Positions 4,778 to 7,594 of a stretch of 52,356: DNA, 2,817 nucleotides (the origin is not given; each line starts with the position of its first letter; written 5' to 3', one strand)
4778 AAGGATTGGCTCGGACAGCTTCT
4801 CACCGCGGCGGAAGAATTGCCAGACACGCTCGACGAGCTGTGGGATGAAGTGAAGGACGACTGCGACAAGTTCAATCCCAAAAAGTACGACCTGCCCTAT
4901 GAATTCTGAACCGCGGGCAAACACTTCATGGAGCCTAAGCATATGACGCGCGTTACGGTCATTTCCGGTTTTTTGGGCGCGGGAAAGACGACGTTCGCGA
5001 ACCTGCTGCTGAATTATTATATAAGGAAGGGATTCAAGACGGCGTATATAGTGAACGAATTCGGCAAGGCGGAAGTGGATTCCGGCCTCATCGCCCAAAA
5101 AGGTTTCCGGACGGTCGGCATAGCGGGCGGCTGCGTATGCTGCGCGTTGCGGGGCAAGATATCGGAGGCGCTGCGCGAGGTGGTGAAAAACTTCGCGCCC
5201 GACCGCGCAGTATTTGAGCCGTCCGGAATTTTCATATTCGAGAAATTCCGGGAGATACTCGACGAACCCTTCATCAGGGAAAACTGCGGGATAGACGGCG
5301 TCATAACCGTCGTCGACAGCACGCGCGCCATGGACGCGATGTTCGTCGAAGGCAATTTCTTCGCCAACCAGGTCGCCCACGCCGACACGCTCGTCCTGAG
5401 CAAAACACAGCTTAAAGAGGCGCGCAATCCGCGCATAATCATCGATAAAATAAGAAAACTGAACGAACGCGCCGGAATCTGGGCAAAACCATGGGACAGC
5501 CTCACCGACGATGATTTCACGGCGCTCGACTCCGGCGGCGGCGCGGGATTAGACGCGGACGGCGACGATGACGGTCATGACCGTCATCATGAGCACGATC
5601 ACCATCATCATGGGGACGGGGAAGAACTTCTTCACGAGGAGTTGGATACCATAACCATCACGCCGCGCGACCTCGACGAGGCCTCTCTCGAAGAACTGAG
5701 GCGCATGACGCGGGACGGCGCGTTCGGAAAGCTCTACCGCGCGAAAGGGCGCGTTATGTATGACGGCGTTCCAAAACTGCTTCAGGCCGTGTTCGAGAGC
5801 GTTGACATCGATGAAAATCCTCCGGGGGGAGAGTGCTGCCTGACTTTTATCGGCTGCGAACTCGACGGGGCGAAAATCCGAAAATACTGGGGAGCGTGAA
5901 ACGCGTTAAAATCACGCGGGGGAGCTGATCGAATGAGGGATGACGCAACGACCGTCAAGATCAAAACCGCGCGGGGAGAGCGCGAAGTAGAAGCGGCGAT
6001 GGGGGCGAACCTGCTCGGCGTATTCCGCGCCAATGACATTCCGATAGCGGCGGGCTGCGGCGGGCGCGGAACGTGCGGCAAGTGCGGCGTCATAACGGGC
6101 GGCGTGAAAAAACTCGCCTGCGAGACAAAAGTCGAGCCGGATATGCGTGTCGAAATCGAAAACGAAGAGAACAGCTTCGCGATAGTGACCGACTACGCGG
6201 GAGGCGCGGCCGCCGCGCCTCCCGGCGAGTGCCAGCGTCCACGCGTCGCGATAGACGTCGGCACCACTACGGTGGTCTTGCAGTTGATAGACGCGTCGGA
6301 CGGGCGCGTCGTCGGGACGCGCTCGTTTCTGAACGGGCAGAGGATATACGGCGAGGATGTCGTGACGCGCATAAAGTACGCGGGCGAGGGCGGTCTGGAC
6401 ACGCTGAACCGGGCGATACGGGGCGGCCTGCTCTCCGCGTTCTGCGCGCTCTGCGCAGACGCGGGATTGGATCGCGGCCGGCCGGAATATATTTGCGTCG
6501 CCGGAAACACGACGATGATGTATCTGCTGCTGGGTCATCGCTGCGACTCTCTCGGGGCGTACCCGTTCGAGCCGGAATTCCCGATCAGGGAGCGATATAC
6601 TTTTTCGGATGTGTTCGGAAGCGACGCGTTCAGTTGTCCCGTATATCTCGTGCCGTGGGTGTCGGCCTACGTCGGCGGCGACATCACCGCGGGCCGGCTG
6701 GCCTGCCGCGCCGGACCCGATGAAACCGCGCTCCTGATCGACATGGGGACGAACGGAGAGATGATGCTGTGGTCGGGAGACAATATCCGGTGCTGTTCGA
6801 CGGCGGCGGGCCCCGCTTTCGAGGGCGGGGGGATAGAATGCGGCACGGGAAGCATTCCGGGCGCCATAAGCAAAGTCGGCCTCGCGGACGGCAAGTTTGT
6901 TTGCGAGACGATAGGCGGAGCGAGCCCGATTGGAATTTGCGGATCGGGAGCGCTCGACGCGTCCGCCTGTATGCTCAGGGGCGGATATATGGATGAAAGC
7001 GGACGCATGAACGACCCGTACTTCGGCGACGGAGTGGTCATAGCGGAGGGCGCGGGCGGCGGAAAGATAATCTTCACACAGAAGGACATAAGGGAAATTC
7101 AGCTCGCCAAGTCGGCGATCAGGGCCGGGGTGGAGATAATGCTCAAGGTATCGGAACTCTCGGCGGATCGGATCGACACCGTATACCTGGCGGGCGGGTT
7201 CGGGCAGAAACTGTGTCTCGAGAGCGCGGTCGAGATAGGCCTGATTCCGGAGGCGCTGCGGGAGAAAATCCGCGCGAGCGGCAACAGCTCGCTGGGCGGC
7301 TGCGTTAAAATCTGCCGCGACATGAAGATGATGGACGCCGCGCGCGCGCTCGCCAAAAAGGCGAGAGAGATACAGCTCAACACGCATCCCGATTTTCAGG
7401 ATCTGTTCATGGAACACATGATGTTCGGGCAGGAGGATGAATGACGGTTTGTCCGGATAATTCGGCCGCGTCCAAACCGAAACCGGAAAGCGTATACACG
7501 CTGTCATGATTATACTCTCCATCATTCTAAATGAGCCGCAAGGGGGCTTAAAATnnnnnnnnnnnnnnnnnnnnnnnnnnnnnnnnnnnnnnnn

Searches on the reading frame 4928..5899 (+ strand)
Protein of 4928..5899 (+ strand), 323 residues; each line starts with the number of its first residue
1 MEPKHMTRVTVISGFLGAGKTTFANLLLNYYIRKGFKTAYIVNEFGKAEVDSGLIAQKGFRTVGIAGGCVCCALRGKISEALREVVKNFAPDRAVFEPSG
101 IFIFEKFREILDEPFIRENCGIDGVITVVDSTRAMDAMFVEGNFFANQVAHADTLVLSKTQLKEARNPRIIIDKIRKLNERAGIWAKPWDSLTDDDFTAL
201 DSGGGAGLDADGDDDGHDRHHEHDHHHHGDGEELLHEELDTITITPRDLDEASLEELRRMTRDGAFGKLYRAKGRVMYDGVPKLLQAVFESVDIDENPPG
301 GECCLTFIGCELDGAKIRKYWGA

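Call 17: search_protein_families(library=pfam, proteins=[window:4928-5899:+], max_evalue=0.001)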
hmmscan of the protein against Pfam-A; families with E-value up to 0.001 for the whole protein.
window:4928-5899:+ (323 aa): 3 families
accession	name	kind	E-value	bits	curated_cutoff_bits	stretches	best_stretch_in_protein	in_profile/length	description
PF02492.25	cobW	-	1.3e-33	116.6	20.7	1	9-183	2-177/180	CobW/HypB/UreG, nucleotide-binding domain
PF20720.3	nSTAND3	-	3.7e-05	23.9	27.2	1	7-47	17-56/155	Novel STAND NTPase 3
PF07683.19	CobW_C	-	0.00049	20.3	22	1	246-320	9-89/94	Cobalamin synthesis protein cobW C-terminal domain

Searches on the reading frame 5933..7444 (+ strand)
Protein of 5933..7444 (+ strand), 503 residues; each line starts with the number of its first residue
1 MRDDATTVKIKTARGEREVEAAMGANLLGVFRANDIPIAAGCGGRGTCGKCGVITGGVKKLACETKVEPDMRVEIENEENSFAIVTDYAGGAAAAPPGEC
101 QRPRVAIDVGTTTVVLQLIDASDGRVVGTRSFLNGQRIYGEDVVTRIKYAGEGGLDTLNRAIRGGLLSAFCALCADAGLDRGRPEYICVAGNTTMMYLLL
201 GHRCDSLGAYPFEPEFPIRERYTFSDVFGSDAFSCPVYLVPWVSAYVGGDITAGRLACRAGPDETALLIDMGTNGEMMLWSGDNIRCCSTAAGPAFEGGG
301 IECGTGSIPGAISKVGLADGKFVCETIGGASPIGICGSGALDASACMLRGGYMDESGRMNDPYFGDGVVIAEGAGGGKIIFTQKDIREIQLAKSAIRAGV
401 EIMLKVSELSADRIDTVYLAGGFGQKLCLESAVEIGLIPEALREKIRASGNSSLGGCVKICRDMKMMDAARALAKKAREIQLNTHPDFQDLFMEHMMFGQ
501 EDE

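Call 17: search_protein_families(library=pfam, proteins=[window:5933-7444:+], max_evalue=0.001)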
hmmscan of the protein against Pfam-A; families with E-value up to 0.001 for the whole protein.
window:5933-7444:+ (503 aa): 2 families
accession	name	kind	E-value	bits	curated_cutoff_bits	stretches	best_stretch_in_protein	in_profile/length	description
PF14574.11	RACo_C_ter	-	6.4e-67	225.8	27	1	264-501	1-252/261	C-terminal domain of RACo the ASKHA domain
PF17651.6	Raco_middle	-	7.2e-40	136.7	26.8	1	105-258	3-158/163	RACo middle region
